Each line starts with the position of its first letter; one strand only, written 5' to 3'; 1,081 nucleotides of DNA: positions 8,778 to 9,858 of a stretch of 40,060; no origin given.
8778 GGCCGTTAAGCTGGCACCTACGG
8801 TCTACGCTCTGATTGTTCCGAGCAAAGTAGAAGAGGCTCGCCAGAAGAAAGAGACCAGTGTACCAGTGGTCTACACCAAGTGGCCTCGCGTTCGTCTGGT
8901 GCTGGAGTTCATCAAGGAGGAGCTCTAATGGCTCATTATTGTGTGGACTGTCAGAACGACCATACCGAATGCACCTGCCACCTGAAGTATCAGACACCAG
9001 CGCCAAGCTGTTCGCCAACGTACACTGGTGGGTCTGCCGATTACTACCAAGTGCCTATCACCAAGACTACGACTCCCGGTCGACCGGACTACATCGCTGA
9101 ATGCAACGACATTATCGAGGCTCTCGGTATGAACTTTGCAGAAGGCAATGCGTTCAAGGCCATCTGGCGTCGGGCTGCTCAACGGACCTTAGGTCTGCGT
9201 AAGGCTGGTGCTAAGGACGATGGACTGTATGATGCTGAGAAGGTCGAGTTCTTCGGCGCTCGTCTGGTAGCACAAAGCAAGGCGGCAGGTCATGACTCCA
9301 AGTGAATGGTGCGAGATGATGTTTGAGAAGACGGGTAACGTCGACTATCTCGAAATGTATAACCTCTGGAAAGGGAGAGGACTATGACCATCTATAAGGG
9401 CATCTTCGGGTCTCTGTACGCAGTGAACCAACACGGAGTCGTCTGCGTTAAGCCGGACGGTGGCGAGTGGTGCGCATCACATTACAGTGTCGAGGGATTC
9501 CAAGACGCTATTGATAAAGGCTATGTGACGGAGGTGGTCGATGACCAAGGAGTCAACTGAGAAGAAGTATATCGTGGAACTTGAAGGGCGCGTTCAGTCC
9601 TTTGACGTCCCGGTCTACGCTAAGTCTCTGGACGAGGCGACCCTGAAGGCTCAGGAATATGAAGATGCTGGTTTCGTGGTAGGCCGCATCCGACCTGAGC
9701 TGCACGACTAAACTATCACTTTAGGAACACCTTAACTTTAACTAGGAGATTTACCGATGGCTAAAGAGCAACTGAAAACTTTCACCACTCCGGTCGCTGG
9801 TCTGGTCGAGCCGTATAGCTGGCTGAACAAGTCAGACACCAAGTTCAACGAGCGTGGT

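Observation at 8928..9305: DUF3310-like protein at the gene 1.7 position, shorter than T7 nucleotide kinase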

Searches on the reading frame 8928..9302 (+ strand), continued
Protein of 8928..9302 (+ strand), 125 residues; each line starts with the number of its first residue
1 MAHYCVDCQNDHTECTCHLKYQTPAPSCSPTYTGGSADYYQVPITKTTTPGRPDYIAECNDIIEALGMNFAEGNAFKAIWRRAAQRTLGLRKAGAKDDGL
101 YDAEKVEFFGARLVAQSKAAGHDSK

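Call 81: get_annotated_region(hit=H67, flank=3000)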
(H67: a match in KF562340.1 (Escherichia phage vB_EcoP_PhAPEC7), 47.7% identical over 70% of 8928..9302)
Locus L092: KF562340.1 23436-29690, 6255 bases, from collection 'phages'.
description: Escherichia phage vB_EcoP_PhAPEC7, complete genome.
organism: Escherichia phage vB_EcoP_PhAPEC7 (NCBI taxid 1391223)
taxonomy: Viruses; Duplodnaviria; Heunggongvirae; Uroviricota; Caudoviricetes; Schitoviridae; Enquatrovirinae; Gamaleyavirus; Gamaleyavirus APEC7
host: Escherichia coli; source: river water; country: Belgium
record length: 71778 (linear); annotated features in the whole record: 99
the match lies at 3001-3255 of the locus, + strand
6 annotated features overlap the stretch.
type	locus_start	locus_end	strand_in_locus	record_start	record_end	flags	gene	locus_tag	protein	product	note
CDS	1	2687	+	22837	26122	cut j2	-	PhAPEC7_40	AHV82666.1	putative DNA polymerase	similar to YP_950517.1 DNAP gp39 from Enterobacteria phage N4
CDS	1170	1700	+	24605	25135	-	-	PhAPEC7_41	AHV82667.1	putative HNH endonuclease inducing intron mobility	located in intron of DNA polymerase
CDS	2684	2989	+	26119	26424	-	-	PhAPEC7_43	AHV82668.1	hypothetical protein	similar to YP_950518.1 gp40 from Enterobacteria phage N4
CDS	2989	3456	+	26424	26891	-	-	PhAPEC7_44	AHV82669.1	hypothetical protein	similar to YP_950519.1 gp41 from Enterobacteria phage N4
CDS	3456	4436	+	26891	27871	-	-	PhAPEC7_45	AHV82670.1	hypothetical protein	similar to YP_950520.1 gp42 from Enterobacteria phage N4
CDS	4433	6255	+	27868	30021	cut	-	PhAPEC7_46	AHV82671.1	hypothetical protein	similar to YP_950521.1 gp43 from Enterobacteria phage N4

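Call 82: get_annotated_region(hit=H40, flank=3000)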
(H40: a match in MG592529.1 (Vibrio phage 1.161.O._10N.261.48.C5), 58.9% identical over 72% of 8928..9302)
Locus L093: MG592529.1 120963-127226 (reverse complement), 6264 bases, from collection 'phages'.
description: Vibrio phage 1.161.O._10N.261.48.C5, partial genome.
organism: Vibrio phage 1.161.O._10N.261.48.C5 (NCBI taxid 1881340)
taxonomy: Viruses; Duplodnaviria; Heunggongvirae; Uroviricota; Caudoviricetes
host: Vibrio lentus; source: iron chloride precipitation of 0.2um-filtered seawater, resuspended in oxalate solution; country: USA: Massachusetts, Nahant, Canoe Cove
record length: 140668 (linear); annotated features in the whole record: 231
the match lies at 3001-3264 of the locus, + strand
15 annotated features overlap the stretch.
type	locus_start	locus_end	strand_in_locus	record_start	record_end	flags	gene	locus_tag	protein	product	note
CDS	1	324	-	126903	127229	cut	-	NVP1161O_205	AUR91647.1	hypothetical protein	NVP1161O_205; tara_best_match:OM-RGC.v1.029727015; cvp_best_match:CAMPEP_0000014714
CDS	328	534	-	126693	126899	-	-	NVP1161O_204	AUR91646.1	TMhelix containing protein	NVP1161O_204; cvp_best_match:CAMPEP_0000014972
CDS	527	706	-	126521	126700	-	-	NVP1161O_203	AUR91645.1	hypothetical protein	NVP1161O_203; tara_best_match:OM-RGC.v1.031993589; cvp_best_match:CAMPEP_0000011356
CDS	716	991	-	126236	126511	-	-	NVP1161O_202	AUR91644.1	hypothetical protein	NVP1161O_202; tara_best_match:OM-RGC.v1.031993588; cvp_best_match:CAMPEP_0000011516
CDS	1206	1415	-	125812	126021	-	-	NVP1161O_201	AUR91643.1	hypothetical protein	NVP1161O_201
CDS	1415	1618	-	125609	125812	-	-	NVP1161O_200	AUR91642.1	hypothetical protein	NVP1161O_200; tara_best_match:OM-RGC.v1.035472234; cvp_best_match:CAMPEP_0000015032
CDS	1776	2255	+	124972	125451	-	-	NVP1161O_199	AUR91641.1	hypothetical protein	NVP1161O_199; tara_best_match:OM-RGC.v1.027692885; cvp_best_match:CAMPEP_0000011556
CDS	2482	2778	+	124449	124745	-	-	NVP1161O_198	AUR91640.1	hypothetical protein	NVP1161O_198; tara_best_match:OM-RGC.v1.031044527; cvp_best_match:CAMPEP_0000011614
CDS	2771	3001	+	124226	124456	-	-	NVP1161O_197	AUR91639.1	hypothetical protein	NVP1161O_197; tara_best_match:OM-RGC.v1.033531544; cvp_best_match:CAMPEP_0000011512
CDS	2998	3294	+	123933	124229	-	-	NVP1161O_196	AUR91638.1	coil containing protein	NVP1161O_196; aclame_best_match:protein:vir:99542; tara_best_match:OM-RGC.v1.031044526; ...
CDS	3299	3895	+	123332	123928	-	-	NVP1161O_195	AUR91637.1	5' nucleotidase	NVP1161O_195; tara_best_match:OM-RGC.v1.016586889; cvp_best_match:CAMPEP_0000015130; InterPro:IPR010708; pfam:PF06941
CDS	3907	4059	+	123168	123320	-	-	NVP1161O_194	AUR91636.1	hypothetical protein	NVP1161O_194; tara_best_match:OM-RGC.v1.037983961; cvp_best_match:CAMPEP_0000011442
CDS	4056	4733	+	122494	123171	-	-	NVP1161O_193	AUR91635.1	hypothetical protein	NVP1161O_193; tara_best_match:OM-RGC.v1.013712676; cvp_best_match:NCBI_PEP_323512988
CDS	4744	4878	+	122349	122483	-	-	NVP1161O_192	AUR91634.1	hypothetical protein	NVP1161O_192; tara_best_match:OM-RGC.v1.038912088; cvp_best_match:CAMPEP_0000011604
CDS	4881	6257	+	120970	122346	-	-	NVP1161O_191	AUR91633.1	coil containing protein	NVP1161O_191; tara_best_match:OM-RGC.v1.002321950; cvp_best_match:CAMPEP_0000019992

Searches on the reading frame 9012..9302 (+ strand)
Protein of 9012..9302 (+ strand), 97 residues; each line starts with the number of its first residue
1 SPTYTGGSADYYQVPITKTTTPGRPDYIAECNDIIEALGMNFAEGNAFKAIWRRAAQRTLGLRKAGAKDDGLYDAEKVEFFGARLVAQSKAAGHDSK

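Call 14: search_protein_families(library=pfam, proteins=[window:9015-9302:+], max_evalue=10)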
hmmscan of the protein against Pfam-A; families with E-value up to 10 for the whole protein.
window:9015-9302:+ (96 aa): 1 family
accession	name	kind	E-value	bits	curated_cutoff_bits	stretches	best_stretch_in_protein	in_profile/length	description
PF25325.1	EF-hand_EFHB_C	-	0.11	12.7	27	1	30-57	28-54/75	EFHB C-terminal EF-hand domain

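Call 36: search_protein_representatives(protein=window:9012-9302:+)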
Query: 97 residues. Proteins with E-value up to 0.001 (for the whole library): 1083; up to 1e-10: 771; up to 1e-30: 31. The best 150 are listed.
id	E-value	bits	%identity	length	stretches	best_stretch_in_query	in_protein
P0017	3.4e-51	187.3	92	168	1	2-96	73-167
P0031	1.0e-48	179.4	91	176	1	3-92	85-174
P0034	5.9e-48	176.9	87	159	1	3-96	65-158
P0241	4.4e-46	171.0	85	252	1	3-97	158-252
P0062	1.6e-45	169.1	84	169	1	2-94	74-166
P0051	2.1e-45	168.8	87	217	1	2-91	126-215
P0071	3.9e-45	167.9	89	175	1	3-92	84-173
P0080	3.0e-44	165.1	87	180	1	2-91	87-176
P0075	4.1e-44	164.6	86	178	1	2-91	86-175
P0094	2.2e-42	159.1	84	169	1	2-92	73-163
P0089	2.4e-42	159.0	83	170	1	2-93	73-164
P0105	1.0e-40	153.8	81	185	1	3-92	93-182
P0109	1.2e-39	150.3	79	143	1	2-92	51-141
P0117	1.6e-39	149.9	79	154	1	2-92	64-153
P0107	1.9e-39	149.7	78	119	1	2-91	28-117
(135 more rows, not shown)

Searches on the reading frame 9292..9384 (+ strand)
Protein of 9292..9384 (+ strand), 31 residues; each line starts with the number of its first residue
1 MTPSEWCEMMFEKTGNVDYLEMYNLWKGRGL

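Call 3: search_protein_families(library=pfam, proteins=[window:9292-9384:+], max_evalue=1)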
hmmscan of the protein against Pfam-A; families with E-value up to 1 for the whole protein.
window:9292-9384:+ (31 aa): 0 families

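Call 4: search_protein_families(library=phrogs, proteins=[window:9292-9384:+], max_evalue=0.01)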
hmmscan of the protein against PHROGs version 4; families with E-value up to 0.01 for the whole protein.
window:9292-9384:+ (31 aa): 1 family
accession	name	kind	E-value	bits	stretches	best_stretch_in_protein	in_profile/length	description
phrog_1312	-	unknown function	5e-13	50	1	1-30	5-41/46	-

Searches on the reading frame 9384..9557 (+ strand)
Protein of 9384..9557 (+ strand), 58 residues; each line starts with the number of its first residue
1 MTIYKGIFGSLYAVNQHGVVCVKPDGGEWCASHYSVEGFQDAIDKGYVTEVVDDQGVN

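Call 3: search_protein_families(library=pfam, proteins=[window:9384-9557:+], max_evalue=1)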
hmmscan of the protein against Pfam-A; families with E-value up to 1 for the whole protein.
window:9384-9557:+ (58 aa): 0 families

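Call 4: search_protein_families(library=phrogs, proteins=[window:9384-9557:+], max_evalue=0.01)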
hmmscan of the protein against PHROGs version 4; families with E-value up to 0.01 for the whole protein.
window:9384-9557:+ (58 aa): 1 family
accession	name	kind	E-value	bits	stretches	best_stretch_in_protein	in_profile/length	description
phrog_15259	-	unknown function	3.2e-15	56.9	1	1-51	3-56/57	-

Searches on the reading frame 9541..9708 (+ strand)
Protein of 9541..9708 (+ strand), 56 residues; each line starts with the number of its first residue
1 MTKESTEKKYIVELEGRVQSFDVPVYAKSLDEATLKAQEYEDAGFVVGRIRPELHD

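Call 3: search_protein_families(library=pfam, proteins=[window:9541-9708:+], max_evalue=1)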
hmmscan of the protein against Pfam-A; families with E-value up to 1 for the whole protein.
window:9541-9708:+ (56 aa): 1 family
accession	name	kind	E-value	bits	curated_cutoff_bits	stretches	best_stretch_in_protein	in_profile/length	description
PF16857.10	RNA_pol_inhib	-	1.2e-20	73.6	27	1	8-53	1-47/47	RNA polymerase inhibitor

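Call 4: search_protein_families(library=phrogs, proteins=[window:9541-9708:+], max_evalue=0.01)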
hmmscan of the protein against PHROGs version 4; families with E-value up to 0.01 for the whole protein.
window:9541-9708:+ (56 aa): 1 family
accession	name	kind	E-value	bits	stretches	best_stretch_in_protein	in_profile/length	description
phrog_1307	-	DNA, RNA and nucleotide metabolism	3e-24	85.7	1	2-55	23-77/82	RNA polymerase inhibitor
